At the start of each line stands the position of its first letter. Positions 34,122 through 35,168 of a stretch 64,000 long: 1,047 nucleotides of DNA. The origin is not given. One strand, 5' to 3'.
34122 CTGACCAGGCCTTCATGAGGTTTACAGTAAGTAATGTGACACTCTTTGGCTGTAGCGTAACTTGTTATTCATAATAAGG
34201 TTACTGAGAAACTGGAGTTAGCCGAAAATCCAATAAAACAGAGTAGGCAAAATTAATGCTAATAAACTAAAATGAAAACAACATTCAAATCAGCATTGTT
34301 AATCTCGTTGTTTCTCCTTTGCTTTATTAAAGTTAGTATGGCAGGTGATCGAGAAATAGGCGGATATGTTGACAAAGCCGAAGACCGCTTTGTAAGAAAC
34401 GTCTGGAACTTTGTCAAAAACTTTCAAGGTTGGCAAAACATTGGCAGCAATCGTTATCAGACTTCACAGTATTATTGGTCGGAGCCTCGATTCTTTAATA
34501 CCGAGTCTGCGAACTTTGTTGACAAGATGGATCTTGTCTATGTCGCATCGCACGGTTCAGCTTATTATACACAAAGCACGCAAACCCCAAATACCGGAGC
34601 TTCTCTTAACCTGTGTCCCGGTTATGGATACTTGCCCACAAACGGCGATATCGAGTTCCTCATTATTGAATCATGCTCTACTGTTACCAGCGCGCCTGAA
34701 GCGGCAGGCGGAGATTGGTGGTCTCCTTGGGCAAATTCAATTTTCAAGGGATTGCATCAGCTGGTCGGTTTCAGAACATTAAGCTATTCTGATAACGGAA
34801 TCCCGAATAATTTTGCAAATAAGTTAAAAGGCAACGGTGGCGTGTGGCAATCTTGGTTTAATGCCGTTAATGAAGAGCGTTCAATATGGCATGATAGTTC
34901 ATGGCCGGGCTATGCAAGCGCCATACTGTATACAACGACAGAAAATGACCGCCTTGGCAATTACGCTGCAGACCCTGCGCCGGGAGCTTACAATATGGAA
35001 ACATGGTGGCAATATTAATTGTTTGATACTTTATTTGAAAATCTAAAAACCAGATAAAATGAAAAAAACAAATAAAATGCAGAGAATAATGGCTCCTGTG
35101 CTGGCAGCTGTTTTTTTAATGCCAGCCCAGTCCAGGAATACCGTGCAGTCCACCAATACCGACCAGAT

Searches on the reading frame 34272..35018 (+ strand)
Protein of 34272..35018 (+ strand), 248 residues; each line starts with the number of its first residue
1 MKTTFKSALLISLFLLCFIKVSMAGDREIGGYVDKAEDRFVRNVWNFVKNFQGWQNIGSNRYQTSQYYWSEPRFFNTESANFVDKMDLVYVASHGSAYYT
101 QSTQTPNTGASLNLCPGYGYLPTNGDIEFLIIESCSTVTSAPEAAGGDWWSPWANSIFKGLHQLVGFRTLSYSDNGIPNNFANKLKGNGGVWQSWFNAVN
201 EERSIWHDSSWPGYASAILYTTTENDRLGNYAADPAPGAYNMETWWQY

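Call 3: search_protein_families(library=pfam, proteins=[window:34272-35018:+], max_evalue=0.1)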
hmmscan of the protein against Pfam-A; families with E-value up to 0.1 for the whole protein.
window:34272-35018:+ (248 aa): 1 family
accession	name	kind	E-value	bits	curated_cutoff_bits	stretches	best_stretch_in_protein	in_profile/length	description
PF19872.4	DUF6345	-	2.2e-19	70.2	26.9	1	45-246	15-217/221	Family of unknown function (DUF6345)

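Call 4: search_protein_families(library=ncbifam, proteins=[window:34272-35018:+], max_evalue=0.1)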
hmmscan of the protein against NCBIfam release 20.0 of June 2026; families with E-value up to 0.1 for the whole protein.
window:34272-35018:+ (248 aa): 0 families

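Call 10: find_homologous_proteins(query=window:34272-35018:+)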
Query window:34272-35018:+ (248 aa): 171 proteins with E <= 0.001 among 272 candidates; the best 120 are listed.
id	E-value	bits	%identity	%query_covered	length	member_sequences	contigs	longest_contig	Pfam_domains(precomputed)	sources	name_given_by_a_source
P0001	1.7e-155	534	91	100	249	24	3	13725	PF19872.5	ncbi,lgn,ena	ncbi:MAG: DUF6345 domain-containing protein [Bacteroidota bacterium]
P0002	8.8e-117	407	73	97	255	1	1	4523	PF19872.5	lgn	-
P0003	2.2e-115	403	71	99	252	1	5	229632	PF19872.5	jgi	jgi:hypothetical protein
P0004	8.3e-113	394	73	94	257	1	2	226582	PF19872.5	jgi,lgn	jgi:hypothetical protein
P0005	4.3e-111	389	73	91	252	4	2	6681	PF19872.5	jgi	jgi:hypothetical protein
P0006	1.6e-109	384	70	93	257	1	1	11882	PF19872.5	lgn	-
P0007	3.3e-109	383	70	96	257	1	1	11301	PF19872.5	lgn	-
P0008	1.0e-108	381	73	91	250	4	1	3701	PF19872.5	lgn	-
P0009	2.1e-108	380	70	93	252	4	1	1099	PF19872.5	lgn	-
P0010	2.2e-108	380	67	98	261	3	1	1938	PF19872.5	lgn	-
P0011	5.1e-108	379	66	100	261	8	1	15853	PF19872.5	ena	-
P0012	6.1e-108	378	68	97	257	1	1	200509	PF19872.5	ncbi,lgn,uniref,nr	ncbi:hypothetical protein SAMN05518672_113119 [Chitinophaga sp. CF118]|uniref:DUF6345 domain-contain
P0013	1.9e-107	377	67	98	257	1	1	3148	PF19872.5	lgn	-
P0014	6.0e-107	375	67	100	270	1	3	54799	PF19872.5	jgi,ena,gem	jgi:hypothetical protein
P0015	8.4e-107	375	66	98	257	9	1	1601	PF19872.5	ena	-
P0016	8.5e-107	375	65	100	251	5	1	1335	PF19872.5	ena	-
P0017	9.8e-107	374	69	91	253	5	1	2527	PF19872.5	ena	-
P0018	2.2e-106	373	67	100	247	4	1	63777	PF19872.5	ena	-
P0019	4.5e-106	372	66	100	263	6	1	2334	PF19872.5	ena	-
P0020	5.1e-106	372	68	97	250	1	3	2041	PF19872.5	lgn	-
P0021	6.2e-106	372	71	94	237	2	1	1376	PF19872.5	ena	-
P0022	9.9e-106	371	64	100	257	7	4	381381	PF19872.5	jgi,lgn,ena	-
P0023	1.4e-105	371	64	100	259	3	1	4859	PF19872.5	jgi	jgi:hypothetical protein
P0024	1.5e-105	371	66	98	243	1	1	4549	PF19872.5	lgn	-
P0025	1.7e-105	370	67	96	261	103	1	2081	PF19872.5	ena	-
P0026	2.9e-105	370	65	98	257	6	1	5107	PF19872.5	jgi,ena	jgi:hypothetical protein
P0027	5.4e-105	369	65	99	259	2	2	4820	PF19872.5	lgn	-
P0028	6.6e-105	368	68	95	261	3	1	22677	PF19872.5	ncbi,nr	ncbi:MAG: hypothetical protein QOF02_2246 [Blastocatellia bacterium]|nr:hypothetical protein [Blasto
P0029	7.5e-105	368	64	100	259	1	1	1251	PF19872.5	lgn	-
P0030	7.8e-105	368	65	100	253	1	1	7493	PF19872.5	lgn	-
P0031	1.2e-104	368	68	98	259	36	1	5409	PF19872.5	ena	-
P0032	2.0e-104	367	64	100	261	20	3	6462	PF19872.5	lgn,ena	-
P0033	3.6e-104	366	67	98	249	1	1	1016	PF19872.5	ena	-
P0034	4.7e-104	366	68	98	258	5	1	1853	PF19872.5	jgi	-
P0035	1.7e-103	364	65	100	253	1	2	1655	PF19872.5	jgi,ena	-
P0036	2.0e-103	364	68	98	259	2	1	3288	PF19872.5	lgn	-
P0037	2.7e-102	360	68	97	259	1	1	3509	PF19872.5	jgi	jgi:hypothetical protein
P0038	5.0e-102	359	64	100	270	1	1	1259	PF19872.5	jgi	jgi:hypothetical protein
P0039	5.1e-102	359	67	98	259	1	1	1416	PF19872.5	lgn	-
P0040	5.4e-102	359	67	93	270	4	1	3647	PF19872.5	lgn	-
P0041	2.1e-101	357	66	97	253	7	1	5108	PF19872.5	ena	-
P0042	2.4e-101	357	66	96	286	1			PF19872.5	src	-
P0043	5.7e-101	356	65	100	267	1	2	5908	PF19872.5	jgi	jgi:hypothetical protein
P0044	7.9e-101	355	65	95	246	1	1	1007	PF19872.5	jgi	jgi:hypothetical protein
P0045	1.7e-100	354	64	100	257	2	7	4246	PF19872.5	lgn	-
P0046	1.8e-100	354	68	94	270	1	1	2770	PF19872.5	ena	-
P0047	6.6e-100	352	65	97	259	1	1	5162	PF19872.5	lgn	-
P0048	9.7e-100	352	65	98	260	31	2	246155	PF19872.5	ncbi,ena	-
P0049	1.0e-99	351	62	100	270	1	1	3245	PF19872.5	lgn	-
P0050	2.0e-99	350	66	97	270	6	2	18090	PF19872.5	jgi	jgi:hypothetical protein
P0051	5.1e-99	349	66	98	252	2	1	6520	PF19872.5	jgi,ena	jgi:hypothetical protein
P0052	1.6e-98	348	63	98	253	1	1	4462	PF19872.5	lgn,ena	-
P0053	2.6e-98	347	64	98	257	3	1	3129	PF19872.5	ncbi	ncbi:MAG: DUF6345 domain-containing protein [Bacteroidia bacterium]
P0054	2.8e-98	347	68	90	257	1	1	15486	PF19872.5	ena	-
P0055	4.5e-98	346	63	100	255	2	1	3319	PF19872.5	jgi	jgi:hypothetical protein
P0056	1.1e-97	345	63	100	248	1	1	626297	PF19872.5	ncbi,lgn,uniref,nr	ncbi:hypothetical protein LX64_02640 [Chitinophaga skermanii]|uniref:Uncharacterized protein n=1 Tax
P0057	1.5e-97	344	67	91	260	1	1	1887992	PF19872.5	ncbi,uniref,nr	ncbi:DUF6345 domain-containing protein [Mangrovibacterium lignilyticum]|uniref:DUF6345 domain-contai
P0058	2.6e-97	344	64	98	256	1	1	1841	PF19872.5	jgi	jgi:hypothetical protein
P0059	5.1e-97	343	64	98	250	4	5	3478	PF19872.5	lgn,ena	-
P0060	1.1e-96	342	62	99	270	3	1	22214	PF19872.5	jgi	-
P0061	3.9e-95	336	63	94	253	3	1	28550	PF19872.5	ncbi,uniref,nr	ncbi:DUF6345 domain-containing protein [Methylocucumis oryzae]|uniref:Uncharacterized protein n=1 Ta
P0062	6.1e-95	336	60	100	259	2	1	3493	PF19872.5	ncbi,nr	ncbi:MAG TPA: DUF6345 domain-containing protein [Sunxiuqinia sp.]|nr:DUF6345 domain-containing prote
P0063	2.6e-94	334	60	99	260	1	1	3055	PF19872.5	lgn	-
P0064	3.8e-94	333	61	98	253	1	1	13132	PF19872.5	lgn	-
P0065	5.1e-94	333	60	100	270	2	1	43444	PF19872.5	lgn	-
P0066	1.4e-93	331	61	100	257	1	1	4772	PF19872.5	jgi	jgi:hypothetical protein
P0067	1.6e-93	331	62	100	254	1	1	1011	PF19872.5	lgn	-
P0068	2.1e-93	331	61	100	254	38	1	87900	PF19872.5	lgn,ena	-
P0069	2.0e-92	328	59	98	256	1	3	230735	PF19872.5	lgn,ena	-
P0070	2.6e-92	327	60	96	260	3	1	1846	PF19872.5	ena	-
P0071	5.9e-92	326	59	98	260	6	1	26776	PF19872.5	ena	-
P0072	7.7e-92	326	61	97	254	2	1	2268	PF19872.5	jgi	jgi:hypothetical protein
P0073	8.3e-92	326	64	92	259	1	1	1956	PF19872.5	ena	-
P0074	9.0e-92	325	62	98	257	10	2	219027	PF19872.5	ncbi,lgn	-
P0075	1.4e-91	325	62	94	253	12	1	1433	PF19872.5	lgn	-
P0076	5.4e-91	323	60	98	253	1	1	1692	PF19872.5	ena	-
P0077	1.3e-90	322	62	96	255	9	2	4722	PF19872.5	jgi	-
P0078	1.6e-90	321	60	100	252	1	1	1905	PF19872.5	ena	-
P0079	1.9e-90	321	59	100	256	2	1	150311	PF19872.5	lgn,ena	-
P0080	2.5e-90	321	60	100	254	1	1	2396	PF19872.5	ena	-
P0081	5.0e-90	320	59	96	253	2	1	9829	PF19872.5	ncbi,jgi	ncbi:MAG: hypothetical protein RL497_1477 [Pseudomonadota bacterium]|jgi:hypothetical protein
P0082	5.7e-90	319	61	94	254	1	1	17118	PF19872.5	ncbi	-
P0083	7.1e-90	319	59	100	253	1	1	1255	PF19872.5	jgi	jgi:hypothetical protein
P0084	7.7e-90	319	59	99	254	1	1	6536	PF19872.5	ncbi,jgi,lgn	jgi:hypothetical protein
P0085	1.2e-89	318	60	99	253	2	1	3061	PF19872.5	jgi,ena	jgi:hypothetical protein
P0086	2.4e-89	317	62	94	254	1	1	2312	PF19872.5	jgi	jgi:hypothetical protein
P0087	2.6e-89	317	59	100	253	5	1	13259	PF19872.5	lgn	-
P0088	4.7e-89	317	61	93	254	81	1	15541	PF19872.5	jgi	jgi:hypothetical protein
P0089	6.7e-89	316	59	98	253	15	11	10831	PF19872.5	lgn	-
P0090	1.6e-88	315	59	100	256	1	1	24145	PF19872.5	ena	-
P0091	2.0e-88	314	59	96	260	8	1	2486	PF19872.5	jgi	jgi:hypothetical protein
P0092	1.0e-87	312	57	100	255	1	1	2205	PF19872.5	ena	-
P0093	3.6e-87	310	58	100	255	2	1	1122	PF19872.5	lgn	-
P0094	3.9e-87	310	58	98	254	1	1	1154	PF19872.5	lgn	-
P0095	1.4e-86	308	57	98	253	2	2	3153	PF19872.5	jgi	-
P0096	3.6e-86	307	57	100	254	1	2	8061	PF19872.5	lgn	-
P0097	1.0e-84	302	68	79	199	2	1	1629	PF19872.5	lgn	-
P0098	1.8e-84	301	56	98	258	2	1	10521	PF19872.5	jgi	jgi:Family of unknown function (DUF6345)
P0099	2.1e-83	298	56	100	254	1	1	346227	PF19872.5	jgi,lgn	jgi:hypothetical protein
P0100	2.7e-83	298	58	96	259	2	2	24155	PF19872.5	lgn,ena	-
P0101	4.3e-82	294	54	100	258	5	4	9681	PF19872.5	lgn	-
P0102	2.3e-80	288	56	96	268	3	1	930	PF19872.5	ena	-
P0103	3.8e-80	287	54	97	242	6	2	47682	PF19872.5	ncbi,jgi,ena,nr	ncbi:MAG: hypothetical protein COA38_11610 [Fluviicola sp.]|nr:MAG: hypothetical protein COA38_11610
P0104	8.9e-80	286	55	96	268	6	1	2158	PF19872.5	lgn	-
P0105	1.1e-79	286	52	100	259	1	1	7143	PF19872.5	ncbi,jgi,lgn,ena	-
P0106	1.6e-79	285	53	97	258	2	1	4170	PF19872.5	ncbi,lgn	-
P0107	4.9e-79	284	54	100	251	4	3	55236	PF19872.5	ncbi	ncbi:MAG: DUF6345 domain-containing protein [Cyclobacteriaceae bacterium]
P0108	7.8e-79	283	56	100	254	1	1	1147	PF19872.5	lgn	-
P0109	1.1e-78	283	53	100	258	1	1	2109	PF19872.5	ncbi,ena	-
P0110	2.8e-78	281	54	98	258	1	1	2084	PF19872.5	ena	-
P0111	2.9e-78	281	55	92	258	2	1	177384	PF19872.5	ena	-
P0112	7.1e-78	280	52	100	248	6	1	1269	PF19872.5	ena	-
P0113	9.1e-78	279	53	100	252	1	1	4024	PF19872.5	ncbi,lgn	-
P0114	1.3e-77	279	52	100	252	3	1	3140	PF19872.5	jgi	jgi:hypothetical protein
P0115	2.1e-77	278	53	100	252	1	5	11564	PF19872.5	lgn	-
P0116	4.5e-77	277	65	77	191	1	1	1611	PF19872.5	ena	-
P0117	6.4e-77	277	53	100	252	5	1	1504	PF19872.5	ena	-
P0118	1.5e-76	276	55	97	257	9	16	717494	PF19872.5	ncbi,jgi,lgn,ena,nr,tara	ncbi:MAG: hypothetical protein CL526_07355 [Aequorivita sp.]|nr:hypothetical protein [Aequorivita sp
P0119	4.3e-76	274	51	97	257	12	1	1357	PF19872.5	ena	-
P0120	7.8e-76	273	53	92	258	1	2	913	PF19872.5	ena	-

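Call 13: find_related_loci(query=A1, collection=genome_contigs, flank=10000)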
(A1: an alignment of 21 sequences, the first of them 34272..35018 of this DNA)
Query A1 (248 aa) in genome_contigs; peptide patterns used: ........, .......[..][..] (x = any residue, [..] = any of these).
92 stretches matched a pattern; 72 encode a relative of the query (tblastn E <= 1e-3); 70 distinct loci.
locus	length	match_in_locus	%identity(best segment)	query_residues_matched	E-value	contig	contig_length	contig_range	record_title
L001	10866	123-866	99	1-248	5e-168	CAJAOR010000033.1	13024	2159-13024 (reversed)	MAG: uncultured Chlorobiaceae bacterium isolate E-4_bin-046 genome assembly, contig: bin-046:033/258, whole genome shotg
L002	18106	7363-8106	93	1-248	4e-160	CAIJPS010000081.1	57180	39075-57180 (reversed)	MAG: uncultured Chlorobiaceae bacterium isolate Ki1-2-2m_bin-006 genome assembly, contig: bin-006:081/109, whole genome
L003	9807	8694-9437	93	1-248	6e-159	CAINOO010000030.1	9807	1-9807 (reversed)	MAG: uncultured Chlorobiaceae bacterium isolate LJ_bin-1468 genome assembly, contig: bin-1468:030/401, whole genome shot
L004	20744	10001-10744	93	1-248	1e-158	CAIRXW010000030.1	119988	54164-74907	MAG: uncultured Chlorobiaceae bacterium isolate Kiruna2_bin-2272 genome assembly, contig: bin-2272:30/57, whole genome s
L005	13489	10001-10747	91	1-248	5e-155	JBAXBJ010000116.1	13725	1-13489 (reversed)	MAG: Bacteroidota bacterium isolate ELA164 MAG164_116, whole genome shotgun sequence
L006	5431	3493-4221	93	6-248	1e-156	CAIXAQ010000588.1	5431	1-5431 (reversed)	MAG: uncultured Bacteroidales bacterium isolate LJ-5-9m_bin-0023 genome assembly, contig: bin-0023:588/995, whole genome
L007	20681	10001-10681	73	21-248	3e-110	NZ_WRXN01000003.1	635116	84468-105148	Chitinophaga tropicalis strain ysch24 NODE_3_length_635116_cov_23.209002, whole genome shotgun sequence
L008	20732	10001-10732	68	9-248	3e-110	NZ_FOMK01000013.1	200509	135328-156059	Chitinophaga sp. CF118, whole genome shotgun sequence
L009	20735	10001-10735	67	6-248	7e-110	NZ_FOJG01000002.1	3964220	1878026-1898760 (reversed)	Chitinophaga arvensicola strain DSM 3695, whole genome shotgun sequence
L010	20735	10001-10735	66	6-248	2e-109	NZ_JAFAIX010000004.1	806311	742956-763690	MAG: Chitinophaga sp. isolate CP_BE_BS_R2_1 BE_BS_R2_k147_3338455, whole genome shotgun sequence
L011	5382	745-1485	66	6-248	1e-109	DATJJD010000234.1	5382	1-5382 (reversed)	MAG TPA_asm: Puia sp. isolate SMAG_U15556 k141_8223799, whole genome shotgun sequence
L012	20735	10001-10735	66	8-248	5e-109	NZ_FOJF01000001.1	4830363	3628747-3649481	Chitinophaga sp. YR573, whole genome shotgun sequence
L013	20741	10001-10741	69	9-248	3e-108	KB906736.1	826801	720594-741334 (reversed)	Acidobacteriaceae bacterium KBS 83 genomic scaffold G002DRAFT_scaffold00004.4, whole genome shotgun sequence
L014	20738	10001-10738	66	5-248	3e-108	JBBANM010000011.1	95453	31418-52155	MAG: Saprospiraceae bacterium isolate EUL_115 ctg11-EUL_115, whole genome shotgun sequence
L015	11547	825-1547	68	13-248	1e-107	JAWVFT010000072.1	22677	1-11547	MAG: Blastocatellia bacterium isolate BP_46 scaffold_1709194, whole genome shotgun sequence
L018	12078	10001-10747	65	2-248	4e-105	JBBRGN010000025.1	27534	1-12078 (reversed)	MAG: Chitinophagales bacterium isolate Co_metawrap_2631 Cmw_2631_k141_7965250_length_27534_cov_7.9990, whole genome shot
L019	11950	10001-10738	67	6-248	1e-104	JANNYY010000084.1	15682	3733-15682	MAG: Chitinophagaceae bacterium isolate VAR_25_metabat_30 VAR_25_k141_453278, whole genome shotgun sequence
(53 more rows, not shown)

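Call 23: search_solved_structures(query=A1, max_evalue=10, show_alignments=2)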
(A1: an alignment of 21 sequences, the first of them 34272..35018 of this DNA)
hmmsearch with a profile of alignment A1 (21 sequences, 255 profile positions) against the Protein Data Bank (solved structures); distinct sequences matched with E-value up to 10: 7.
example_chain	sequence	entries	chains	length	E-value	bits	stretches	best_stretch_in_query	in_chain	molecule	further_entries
6ren_A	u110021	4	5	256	0.078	15.7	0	79-112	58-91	3fPizza6-SH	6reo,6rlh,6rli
6rej_A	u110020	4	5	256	0.16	14.7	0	79-112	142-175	Pizza6-SH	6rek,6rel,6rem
6pt7_A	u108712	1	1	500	0.86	12.2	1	147-208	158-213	Catalase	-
4r58_A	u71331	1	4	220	1.1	11.8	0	161-184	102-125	Leucine Rich Repeat protein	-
2isa_A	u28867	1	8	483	1.2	11.8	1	148-208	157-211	Catalase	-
4xz5_A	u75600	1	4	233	1.6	11.3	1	59-104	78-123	Carbonic anhydrase, alpha family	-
4r5c_A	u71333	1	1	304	2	11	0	155-185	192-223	Leucine rich repeat protein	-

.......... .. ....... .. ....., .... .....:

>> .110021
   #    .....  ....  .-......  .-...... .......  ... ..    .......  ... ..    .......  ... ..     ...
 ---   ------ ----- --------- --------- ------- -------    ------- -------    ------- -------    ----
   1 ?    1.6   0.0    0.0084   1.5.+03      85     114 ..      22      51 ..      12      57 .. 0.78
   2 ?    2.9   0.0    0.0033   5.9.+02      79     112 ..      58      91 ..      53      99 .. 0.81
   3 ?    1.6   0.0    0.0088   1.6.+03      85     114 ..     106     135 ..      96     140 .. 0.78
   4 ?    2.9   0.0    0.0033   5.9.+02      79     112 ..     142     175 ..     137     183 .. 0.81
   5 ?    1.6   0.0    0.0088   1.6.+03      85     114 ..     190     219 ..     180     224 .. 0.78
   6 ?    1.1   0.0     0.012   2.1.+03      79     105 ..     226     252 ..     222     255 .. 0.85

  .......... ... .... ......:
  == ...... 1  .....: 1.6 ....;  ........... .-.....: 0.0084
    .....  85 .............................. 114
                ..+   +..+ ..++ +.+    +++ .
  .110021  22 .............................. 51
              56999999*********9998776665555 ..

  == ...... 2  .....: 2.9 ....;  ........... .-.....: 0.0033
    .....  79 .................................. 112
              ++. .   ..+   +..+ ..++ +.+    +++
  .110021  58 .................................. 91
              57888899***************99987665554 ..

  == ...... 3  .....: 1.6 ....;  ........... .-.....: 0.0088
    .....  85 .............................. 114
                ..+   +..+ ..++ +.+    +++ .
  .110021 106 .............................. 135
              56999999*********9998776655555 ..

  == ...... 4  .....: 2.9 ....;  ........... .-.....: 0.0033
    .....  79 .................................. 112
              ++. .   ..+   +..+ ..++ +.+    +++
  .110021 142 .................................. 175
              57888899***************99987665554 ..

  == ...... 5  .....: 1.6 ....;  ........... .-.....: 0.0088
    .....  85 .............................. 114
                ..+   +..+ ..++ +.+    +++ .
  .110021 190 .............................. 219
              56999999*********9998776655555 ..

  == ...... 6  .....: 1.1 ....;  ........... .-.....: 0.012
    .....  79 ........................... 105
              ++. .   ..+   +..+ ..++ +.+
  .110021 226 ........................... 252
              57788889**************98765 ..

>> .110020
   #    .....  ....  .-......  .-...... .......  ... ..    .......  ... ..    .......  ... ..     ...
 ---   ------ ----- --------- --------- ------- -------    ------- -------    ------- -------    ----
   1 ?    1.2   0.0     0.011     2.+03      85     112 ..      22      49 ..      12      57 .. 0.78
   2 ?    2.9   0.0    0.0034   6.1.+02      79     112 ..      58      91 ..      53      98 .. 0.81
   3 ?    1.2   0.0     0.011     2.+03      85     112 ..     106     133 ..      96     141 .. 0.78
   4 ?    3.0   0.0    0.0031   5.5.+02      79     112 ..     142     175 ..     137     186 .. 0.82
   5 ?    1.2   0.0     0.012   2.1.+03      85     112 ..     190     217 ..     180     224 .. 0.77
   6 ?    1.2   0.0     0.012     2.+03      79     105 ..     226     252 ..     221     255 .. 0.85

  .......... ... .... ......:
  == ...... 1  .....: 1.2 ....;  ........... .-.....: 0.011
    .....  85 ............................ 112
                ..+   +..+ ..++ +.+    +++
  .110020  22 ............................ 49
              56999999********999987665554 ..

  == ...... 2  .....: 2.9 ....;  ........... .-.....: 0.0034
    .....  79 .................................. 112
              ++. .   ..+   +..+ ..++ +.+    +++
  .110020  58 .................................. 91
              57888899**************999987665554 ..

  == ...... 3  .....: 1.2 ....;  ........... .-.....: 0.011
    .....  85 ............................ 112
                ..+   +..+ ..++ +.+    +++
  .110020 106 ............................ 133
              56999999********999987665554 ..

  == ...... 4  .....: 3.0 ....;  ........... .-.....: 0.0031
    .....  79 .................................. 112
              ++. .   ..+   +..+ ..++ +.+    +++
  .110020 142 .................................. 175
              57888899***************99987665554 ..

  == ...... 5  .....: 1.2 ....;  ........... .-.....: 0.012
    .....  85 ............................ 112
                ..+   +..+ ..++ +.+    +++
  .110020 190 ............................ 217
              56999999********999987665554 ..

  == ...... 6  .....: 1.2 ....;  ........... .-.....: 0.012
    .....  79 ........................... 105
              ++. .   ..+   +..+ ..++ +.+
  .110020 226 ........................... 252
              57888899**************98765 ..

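Call 25: predict_structure(alignment_id=A1)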
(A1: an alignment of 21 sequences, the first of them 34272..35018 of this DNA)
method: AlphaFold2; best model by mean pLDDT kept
length: 248 residues; sequences in the alignment: 21
mean_pLDDT: 78.1   pTM: 0.77
mean pLDDT of the five models: 78.1, 72.5, 69.3, 36.8, 36.7
residues with pLDDT >= 90: 50; 70-90: 134; 50-70: 62; < 50: 2
segments of 3 or more residues with pLDDT < 50: none
pLDDT, mean of each block of 10 residues (from residue 1): 68 70 78 68 86 93 86 72 85 77 71 82 85 67 60 81 75 68 94 88 65 80 91 85 80
secondary structure, 60 per line:
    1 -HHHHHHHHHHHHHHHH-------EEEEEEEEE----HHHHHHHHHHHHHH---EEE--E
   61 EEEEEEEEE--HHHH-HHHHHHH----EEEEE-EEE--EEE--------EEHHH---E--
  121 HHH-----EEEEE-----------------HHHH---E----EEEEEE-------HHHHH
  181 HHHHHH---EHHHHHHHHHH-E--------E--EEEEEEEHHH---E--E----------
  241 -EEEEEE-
elements in order: H2-17 E25-33 H38-51 E55-57 E60-69 H72-75 H77-83 E88-92 E94-96 E99-101 E129-133 H151-154 E163-168 H176-186 H191-200 E214-220 E242-247

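Call 30: fold_search(model_id=the predicted structure, library=pdb)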
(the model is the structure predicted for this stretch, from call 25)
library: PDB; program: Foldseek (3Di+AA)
matches with E <= 10: 1394; with E <= 0.001: 5
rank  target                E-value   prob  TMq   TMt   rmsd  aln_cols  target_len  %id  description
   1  8tl0_I                1.0e-04  1.00  0.43  0.25   7.2       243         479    9  Structure of activated SAVED-CHAT filament (released 2024-03-06)
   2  8tl0_C                2.5e-04  1.00  0.45  0.26   5.9       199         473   10  Structure of activated SAVED-CHAT filament (released 2024-03-06)
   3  8tl0_B                2.5e-04  1.00  0.45  0.26   5.6       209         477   10  Structure of activated SAVED-CHAT filament (released 2024-03-06)
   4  8tl0_A                2.8e-04  1.00  0.45  0.26   4.9       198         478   10  Structure of activated SAVED-CHAT filament (released 2024-03-06)
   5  8tl0_D                3.2e-04  1.00  0.46  0.26   5.2       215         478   11  Structure of activated SAVED-CHAT filament (released 2024-03-06)
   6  4qul_A                7.8e-03  0.94  0.43  0.45   8.0       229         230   12  Caspase-3 F55W (released 2014-11-05)
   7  4o4v                  1.4e-02  0.30  0.22  0.22  11.2       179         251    9  Crystal Structure of Trichomonas vaginalis Triosephosphate Isomerase Tvag_497370 (Ile-45 variant) (released 2014-12-24)
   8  4o52                  2.4e-02  0.20  0.21  0.20  11.4       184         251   10  Crystal Structure of Trichomonas vaginalis Triosephosphate Isomerase Ile45-Val mutant (Tvag_497370) (released 2014-12-24)
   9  2il1                  3.3e-02  0.66  0.25  0.34   7.3       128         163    8  Crystal structure of a predicted human GTPase in complex with GDP (released 2006-10-10)
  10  9iyp_D                3.3e-02  0.15  0.25  0.11  16.2       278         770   11  Structure of the human GluN1-N2B NMDA receptors in the Mg2+ bound state (released 2025-03-05)
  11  5v57_B                4.0e-02  0.82  0.25  0.11   6.0       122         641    7  3.0A SYN structure of the multi-domain human smoothened receptor in complex with TC114 (released 2017-05-24)
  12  7mq8_SI               4.0e-02  0.30  0.32  0.13  22.6       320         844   10  Cryo-EM structure of the human SSU processome, state pre-A1 (released 2021-09-22)
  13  8xvh_A                4.3e-02  0.41  0.22  0.23  10.8       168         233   10  Cryo-EM structure of ETBR bound with Endothelin1 (released 2024-08-28)
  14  3qsr                  4.3e-02  0.20  0.22  0.22  11.2       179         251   10  Crystal structure of Trichomonas vaginalis triosephosphate isomerase TVAG_497370 gene (Ile-45 variant) (released 2012-07-04)
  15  7jvp_A                4.5e-02  0.51  0.24  0.25  10.8       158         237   11  Cryo-EM structure of SKF-83959-bound dopamine receptor 1 in complex with Gs protein (released 2021-02-24)
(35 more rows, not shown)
